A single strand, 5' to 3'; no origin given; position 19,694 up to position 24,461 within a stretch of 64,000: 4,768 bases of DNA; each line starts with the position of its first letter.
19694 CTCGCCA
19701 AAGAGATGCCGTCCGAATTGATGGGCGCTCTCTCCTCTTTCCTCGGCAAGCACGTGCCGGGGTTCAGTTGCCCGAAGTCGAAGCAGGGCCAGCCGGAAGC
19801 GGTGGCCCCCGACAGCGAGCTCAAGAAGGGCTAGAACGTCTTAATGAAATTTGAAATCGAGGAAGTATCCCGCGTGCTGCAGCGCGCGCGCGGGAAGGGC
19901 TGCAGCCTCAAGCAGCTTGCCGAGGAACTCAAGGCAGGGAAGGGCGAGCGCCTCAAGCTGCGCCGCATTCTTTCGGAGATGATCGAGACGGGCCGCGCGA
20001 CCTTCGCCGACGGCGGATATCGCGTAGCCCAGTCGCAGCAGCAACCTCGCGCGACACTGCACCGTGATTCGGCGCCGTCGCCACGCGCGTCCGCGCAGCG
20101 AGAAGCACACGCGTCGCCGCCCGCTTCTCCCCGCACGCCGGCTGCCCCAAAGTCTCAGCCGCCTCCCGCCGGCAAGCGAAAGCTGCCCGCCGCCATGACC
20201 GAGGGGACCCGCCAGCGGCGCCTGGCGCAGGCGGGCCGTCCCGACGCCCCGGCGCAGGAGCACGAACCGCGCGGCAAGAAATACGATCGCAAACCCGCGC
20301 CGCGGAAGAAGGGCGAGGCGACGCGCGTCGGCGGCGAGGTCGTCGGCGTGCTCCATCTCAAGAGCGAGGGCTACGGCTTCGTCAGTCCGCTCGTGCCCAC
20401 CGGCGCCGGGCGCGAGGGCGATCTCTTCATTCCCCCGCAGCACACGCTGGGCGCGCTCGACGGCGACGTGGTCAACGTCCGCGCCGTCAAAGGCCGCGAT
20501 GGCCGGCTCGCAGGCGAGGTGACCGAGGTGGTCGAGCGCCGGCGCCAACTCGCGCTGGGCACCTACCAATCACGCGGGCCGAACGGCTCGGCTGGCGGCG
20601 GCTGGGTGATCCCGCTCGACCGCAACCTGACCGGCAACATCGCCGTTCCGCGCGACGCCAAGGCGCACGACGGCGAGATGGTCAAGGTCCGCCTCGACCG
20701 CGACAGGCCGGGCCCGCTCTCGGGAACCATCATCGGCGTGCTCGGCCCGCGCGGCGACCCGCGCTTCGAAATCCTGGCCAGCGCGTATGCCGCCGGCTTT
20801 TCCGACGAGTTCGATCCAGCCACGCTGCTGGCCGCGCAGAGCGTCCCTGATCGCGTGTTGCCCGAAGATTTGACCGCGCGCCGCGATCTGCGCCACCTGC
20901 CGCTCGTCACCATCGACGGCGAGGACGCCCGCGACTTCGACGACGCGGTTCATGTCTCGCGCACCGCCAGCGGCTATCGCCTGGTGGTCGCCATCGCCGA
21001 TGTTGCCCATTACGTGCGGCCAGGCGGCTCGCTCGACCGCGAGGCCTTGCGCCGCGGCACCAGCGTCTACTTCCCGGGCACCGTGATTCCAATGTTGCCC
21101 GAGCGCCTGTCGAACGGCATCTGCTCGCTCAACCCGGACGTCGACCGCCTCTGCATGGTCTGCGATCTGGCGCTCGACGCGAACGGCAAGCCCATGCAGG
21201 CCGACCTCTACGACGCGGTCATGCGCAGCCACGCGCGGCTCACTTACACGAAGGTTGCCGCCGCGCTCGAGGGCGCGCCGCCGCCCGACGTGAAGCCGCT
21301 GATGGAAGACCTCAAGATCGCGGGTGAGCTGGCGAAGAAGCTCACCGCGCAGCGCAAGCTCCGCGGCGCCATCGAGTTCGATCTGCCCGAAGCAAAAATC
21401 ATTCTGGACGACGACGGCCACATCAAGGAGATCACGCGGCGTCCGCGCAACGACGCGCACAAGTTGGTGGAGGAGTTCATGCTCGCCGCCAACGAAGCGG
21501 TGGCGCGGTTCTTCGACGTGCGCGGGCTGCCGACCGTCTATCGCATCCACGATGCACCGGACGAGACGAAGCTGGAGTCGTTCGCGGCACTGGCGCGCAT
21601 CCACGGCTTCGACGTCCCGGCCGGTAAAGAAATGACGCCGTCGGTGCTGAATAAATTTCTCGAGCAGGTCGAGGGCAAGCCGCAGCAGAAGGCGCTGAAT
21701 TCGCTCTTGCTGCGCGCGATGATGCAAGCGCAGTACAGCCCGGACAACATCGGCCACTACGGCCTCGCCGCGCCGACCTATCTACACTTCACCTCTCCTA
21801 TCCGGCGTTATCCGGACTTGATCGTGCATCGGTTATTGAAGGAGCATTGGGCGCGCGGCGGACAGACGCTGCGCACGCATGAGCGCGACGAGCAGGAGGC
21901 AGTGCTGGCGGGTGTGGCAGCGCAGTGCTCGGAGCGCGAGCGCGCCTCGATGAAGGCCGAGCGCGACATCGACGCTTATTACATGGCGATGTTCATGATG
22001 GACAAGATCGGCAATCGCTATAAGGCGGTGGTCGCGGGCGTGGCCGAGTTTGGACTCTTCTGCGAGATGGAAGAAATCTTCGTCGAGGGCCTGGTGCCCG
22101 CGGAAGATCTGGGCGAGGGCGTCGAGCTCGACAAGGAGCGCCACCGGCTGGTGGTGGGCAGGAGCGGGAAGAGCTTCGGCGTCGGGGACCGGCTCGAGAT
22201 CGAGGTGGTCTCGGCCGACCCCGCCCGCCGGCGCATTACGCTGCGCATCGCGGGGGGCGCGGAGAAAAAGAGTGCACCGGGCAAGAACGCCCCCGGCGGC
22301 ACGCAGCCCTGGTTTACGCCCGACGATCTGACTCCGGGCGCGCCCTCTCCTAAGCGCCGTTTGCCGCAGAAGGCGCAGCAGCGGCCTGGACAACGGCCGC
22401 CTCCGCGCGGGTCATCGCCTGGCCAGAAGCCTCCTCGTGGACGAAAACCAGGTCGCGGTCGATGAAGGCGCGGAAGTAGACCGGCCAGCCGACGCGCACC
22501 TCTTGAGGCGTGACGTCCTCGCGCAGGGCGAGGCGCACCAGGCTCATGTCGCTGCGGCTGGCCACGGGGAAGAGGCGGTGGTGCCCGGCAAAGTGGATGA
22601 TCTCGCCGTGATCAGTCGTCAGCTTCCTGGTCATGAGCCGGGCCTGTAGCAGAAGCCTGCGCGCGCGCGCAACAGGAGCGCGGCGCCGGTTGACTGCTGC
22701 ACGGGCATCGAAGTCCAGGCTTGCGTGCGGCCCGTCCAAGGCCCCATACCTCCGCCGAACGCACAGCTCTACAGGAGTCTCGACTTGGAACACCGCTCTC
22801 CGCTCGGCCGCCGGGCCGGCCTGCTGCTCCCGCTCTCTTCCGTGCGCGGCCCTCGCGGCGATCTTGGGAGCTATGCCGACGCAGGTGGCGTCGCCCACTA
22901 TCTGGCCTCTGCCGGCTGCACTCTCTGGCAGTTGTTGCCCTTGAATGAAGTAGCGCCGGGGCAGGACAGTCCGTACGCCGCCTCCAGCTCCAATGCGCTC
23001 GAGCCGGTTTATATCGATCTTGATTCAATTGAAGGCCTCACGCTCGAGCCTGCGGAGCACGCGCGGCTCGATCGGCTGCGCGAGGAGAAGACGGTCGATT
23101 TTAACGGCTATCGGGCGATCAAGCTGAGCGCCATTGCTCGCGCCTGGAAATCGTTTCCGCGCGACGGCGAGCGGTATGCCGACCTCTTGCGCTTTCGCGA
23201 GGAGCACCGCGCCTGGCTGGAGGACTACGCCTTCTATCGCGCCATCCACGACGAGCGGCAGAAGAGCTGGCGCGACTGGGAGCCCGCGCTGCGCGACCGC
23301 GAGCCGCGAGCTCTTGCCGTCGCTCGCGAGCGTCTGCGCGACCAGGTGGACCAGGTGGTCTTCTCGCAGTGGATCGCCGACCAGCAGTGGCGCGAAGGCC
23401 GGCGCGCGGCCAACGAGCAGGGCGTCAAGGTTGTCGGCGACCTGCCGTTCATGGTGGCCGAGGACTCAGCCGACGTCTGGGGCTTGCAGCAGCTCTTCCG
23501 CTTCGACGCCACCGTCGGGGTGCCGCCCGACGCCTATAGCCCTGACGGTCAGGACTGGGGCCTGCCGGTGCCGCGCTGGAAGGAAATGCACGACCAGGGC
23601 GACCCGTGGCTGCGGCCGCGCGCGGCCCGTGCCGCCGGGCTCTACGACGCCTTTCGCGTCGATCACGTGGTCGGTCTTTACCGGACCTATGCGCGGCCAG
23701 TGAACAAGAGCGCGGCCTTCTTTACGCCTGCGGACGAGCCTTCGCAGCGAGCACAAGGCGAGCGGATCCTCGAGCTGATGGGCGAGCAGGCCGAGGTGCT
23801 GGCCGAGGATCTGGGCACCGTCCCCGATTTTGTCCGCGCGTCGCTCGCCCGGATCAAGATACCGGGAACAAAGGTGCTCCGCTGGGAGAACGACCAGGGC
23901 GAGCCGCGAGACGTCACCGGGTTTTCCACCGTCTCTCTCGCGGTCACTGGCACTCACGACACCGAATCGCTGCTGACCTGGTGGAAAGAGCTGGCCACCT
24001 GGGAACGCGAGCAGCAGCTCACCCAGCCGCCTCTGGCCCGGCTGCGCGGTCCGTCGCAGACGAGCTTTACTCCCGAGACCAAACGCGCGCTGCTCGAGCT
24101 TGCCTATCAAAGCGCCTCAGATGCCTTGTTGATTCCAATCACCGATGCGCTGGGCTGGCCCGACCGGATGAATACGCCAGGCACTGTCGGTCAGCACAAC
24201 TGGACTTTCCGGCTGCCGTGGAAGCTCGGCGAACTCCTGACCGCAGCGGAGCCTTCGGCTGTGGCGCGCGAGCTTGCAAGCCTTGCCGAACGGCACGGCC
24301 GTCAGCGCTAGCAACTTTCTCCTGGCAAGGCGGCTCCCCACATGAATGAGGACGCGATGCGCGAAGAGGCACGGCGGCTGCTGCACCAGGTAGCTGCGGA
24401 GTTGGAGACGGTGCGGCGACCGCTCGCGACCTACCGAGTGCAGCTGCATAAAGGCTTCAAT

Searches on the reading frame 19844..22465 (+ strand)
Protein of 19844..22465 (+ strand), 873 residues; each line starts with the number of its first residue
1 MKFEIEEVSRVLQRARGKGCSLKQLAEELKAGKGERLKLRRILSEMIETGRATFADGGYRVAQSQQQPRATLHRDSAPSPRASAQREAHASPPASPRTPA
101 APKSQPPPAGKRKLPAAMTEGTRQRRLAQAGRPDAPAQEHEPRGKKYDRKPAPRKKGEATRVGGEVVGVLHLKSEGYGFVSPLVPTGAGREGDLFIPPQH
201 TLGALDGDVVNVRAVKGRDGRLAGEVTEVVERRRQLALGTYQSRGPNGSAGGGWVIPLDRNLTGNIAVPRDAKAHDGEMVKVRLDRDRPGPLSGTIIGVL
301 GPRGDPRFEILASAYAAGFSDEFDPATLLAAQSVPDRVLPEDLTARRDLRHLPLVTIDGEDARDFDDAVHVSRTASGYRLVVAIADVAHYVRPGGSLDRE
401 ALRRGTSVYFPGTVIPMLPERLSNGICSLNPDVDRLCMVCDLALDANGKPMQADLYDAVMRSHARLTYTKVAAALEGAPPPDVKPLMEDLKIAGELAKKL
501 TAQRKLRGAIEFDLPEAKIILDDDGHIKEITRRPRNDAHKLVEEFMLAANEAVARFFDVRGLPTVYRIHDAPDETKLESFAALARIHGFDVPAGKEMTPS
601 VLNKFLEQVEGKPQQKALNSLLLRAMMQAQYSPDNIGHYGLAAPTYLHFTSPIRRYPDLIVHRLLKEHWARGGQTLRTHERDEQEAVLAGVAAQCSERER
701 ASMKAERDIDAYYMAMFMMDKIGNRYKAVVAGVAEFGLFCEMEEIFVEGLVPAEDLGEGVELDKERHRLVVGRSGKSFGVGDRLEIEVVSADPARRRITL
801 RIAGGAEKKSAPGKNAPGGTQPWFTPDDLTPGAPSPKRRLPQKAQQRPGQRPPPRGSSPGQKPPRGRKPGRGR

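Call 14: search_protein_families(library=pfam, proteins=[window:19844-22465:+], max_evalue=0.001)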
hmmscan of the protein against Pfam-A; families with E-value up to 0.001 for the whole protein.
window:19844-22465:+ (873 aa): 5 families
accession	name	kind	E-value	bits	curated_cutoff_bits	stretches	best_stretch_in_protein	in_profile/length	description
PF00773.25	RNB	-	9.6e-116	387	29.3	1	346-668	1-323/326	RNB domain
PF17876.7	CSD2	-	3.8e-15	56.2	26.2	1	254-323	1-73/74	Cold shock domain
PF08206.17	OB_RNB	-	1.7e-09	37.7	24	1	168-228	1-55/58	Ribonuclease B OB domain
PF00575.29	S1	-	1.8e-05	25.5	22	1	721-801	3-72/74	S1 RNA binding domain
PF18614.7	RNase_II_C_S1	-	0.00097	19.4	26.6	0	770-802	24-58/59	RNase II-type exonuclease C-terminal S1 domain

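Call 18: find_encoding_contigs(protein=window:19844-22465:+, flank=10000, max_places=4)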
Protein window:19844-22465:+ (873 aa): no gene with exactly this product is on record in the collection.
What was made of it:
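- Tried and rejected: An exact look-up of RNase R from the window first failed (call 18).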

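Call 41: find_homologous_proteins(query=window:19844-22465:+, max_evalue=1e-50)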
Query window:19844-22465:+ (873 aa): 7994 proteins with E <= 1e-50 among 8000 candidates; the best 120 are listed.
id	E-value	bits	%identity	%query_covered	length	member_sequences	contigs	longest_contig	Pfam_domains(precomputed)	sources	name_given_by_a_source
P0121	0.0e+0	1958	100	100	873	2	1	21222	PF00575.30,PF00773.26,PF08206.18,PF17876.8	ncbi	-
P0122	0.0e+0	1709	85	100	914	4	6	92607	PF00575.30,PF00773.26,PF08206.18,PF17876.8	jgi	jgi:ribonuclease R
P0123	0.0e+0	1653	85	100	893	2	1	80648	PF00575.30,PF00773.26,PF08206.18,PF17876.8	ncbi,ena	-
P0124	0.0e+0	1340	70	99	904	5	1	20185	PF00575.30,PF00773.26,PF08206.18,PF17876.8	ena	-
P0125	0.0e+0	1301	73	92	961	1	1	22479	PF00575.30,PF00773.26,PF08206.18,PF17876.8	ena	-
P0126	0.0e+0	1193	67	99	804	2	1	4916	PF00575.30,PF00773.26,PF08206.18,PF17876.8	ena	-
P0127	0.0e+0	1192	67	99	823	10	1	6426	PF00575.30,PF00773.26,PF08206.18,PF17876.8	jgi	jgi:ribonuclease R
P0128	0.0e+0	1186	67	99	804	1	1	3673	PF00575.30,PF00773.26,PF08206.18,PF17876.8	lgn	-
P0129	0.0e+0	1184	65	99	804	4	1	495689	PF00575.30,PF00773.26,PF08206.18,PF17876.8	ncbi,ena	-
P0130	0.0e+0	1182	66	98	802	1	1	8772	PF00575.30,PF00773.26,PF08206.18,PF17876.8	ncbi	-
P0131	0.0e+0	1180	66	100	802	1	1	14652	PF00575.30,PF00773.26,PF08206.18,PF17876.8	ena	-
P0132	0.0e+0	1176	66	96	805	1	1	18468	PF00575.30,PF00773.26,PF08206.18,PF17876.8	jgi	jgi:ribonuclease R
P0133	0.0e+0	1176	66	99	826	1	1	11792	PF00575.30,PF00773.26,PF08206.18,PF17876.8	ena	-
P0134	0.0e+0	1172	65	99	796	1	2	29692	PF00575.30,PF00773.26,PF08206.18,PF17876.8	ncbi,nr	ncbi:MAG: ribonuclease R [Myxococcales bacterium]|nr:ribonuclease R [Myxococcales bacterium]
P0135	0.0e+0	1168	65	99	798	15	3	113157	PF00575.30,PF00773.26,PF08206.18,PF17876.8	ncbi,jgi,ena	-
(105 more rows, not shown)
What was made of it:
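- The nearest named relatives of the window's RNase R are Myxococcales MAGs (call 41).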

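Call 42: find_encoding_contigs(protein=P0121, flank=10000, max_places=3)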
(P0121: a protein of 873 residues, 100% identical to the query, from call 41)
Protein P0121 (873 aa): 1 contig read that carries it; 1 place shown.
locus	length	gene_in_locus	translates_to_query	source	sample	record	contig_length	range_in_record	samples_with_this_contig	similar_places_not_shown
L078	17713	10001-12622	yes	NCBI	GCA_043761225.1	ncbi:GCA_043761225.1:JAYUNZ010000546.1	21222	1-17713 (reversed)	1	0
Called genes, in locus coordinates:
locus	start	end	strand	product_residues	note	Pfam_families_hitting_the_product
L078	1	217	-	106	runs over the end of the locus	PF06127:Mpo1-like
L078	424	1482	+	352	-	PF00676:E1_dh, PF00456:Transketolase_N (weak), PF02775:TPP_enzyme_C (weak), PF13292:DXP_synthase_N (weak)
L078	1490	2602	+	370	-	PF21948:LplA-B_cat, PF00293:NUDIX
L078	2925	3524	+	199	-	PF01797:Y1_Tnp (weak)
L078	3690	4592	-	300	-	PF00753:Lactamase_B, PF12706:Lactamase_B_2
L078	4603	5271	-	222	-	PF00925:GTP_cyclohydro2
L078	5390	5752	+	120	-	PF01242:PTPS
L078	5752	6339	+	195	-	PF01227:GTP_cyclohydroI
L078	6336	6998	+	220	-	PF00106:adh_short, PF13561:adh_short_C2, PF08659:KR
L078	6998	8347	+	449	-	PF01565:FAD_binding_4, PF02913:FAD-oxidase_C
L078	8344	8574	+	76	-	-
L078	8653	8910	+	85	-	PF00578:AhpC-TSA, PF08534:Redoxin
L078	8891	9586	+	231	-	PF07638:Sigma70_ECF (weak), PF04542:Sigma70_r2, PF04545:Sigma70_r4 (weak), PF08281:Sigma70_r4_2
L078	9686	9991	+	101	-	PF13490:zf-HC2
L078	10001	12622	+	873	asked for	PF08206:OB_RNB, PF17876:CSD2, PF00773:RNB, PF00575:S1 (faint)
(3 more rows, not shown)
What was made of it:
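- Tried and rejected: The 100%-identical cluster representative then located the source contig (calls 41, 42).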

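Call 43: find_encoding_contigs(protein=P0122, flank=10000, max_places=3)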
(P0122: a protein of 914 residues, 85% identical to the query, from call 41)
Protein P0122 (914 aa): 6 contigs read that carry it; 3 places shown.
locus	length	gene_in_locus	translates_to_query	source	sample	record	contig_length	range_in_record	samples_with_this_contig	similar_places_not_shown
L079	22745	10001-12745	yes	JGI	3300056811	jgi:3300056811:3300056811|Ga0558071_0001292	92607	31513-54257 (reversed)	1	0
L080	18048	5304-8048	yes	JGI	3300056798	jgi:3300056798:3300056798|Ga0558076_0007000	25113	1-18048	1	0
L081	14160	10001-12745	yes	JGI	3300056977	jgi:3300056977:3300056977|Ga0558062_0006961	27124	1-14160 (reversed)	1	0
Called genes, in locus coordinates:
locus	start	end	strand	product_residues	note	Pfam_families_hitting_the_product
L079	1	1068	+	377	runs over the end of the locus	PF00676:E1_dh, PF00456:Transketolase_N (weak), PF02775:TPP_enzyme_C (weak), PF13292:DXP_synthase_N (weak)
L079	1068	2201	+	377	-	PF21948:LplA-B_cat, PF00293:NUDIX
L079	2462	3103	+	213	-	PF01797:Y1_Tnp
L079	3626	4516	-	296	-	PF00753:Lactamase_B, PF23023:Anti-Pycsar_Apyc1 (faint), PF12706:Lactamase_B_2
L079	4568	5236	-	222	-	PF00925:GTP_cyclohydro2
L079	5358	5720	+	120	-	PF01242:PTPS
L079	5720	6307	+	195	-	PF01227:GTP_cyclohydroI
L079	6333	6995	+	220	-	PF00106:adh_short, PF08659:KR, PF13561:adh_short_C2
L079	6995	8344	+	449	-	PF01565:FAD_binding_4, PF02913:FAD-oxidase_C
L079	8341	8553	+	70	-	-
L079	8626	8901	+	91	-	PF00578:AhpC-TSA, PF08534:Redoxin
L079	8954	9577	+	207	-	PF07638:Sigma70_ECF (faint), PF04542:Sigma70_r2, PF08281:Sigma70_r4_2, PF04545:Sigma70_r4 (weak)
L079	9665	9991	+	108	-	PF13490:zf-HC2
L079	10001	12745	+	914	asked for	PF08206:OB_RNB, PF17876:CSD2, PF00773:RNB, PF00575:S1 (weak)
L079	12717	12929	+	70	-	-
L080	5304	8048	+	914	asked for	PF08206:OB_RNB, PF17876:CSD2, PF00773:RNB, PF00575:S1 (weak)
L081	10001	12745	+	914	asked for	PF08206:OB_RNB, PF17876:CSD2, PF00773:RNB, PF00575:S1 (weak)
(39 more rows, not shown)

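Call 44: find_encoding_contigs(protein=P0123, flank=10000, max_places=3)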
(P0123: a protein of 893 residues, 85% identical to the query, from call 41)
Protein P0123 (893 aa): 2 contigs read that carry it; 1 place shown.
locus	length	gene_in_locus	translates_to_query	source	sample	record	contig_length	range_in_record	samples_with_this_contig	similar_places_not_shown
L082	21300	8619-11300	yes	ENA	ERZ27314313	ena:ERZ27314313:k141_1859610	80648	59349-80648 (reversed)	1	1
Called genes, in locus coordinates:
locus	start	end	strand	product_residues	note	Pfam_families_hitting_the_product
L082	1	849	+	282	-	?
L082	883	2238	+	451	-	-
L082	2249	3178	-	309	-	PF00753:Lactamase_B, PF12706:Lactamase_B_2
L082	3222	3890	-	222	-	PF00925:GTP_cyclohydro2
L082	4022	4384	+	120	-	PF01242:PTPS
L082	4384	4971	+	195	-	PF01227:GTP_cyclohydroI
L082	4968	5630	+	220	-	PF00106:adh_short, PF13561:adh_short_C2, PF08659:KR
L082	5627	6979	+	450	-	PF01565:FAD_binding_4, PF02913:FAD-oxidase_C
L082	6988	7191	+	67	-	-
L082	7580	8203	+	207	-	PF07638:Sigma70_ECF (weak), PF04542:Sigma70_r2, PF08281:Sigma70_r4_2, PF04545:Sigma70_r4 (weak)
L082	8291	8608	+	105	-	PF13490:zf-HC2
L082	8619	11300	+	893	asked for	PF08206:OB_RNB, PF17876:CSD2, PF00773:RNB, PF00575:S1 (weak)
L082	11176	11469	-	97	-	-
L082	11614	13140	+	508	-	PF02446:Glyco_hydro_77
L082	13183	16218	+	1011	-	PF00128:Alpha-amylase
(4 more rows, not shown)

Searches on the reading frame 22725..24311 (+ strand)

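Call 40: search_protein_families(library=pfam, proteins=[window:22725-24311:+], max_evalue=0.00001)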
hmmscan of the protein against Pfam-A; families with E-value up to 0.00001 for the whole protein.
window:22725-24311:+ (528 aa): 1 family
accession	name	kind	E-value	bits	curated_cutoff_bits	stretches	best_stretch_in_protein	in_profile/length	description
PF02446.23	Glyco_hydro_77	-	3.3e-115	386.1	25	1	35-498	1-460/465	4-alpha-glucanotransferase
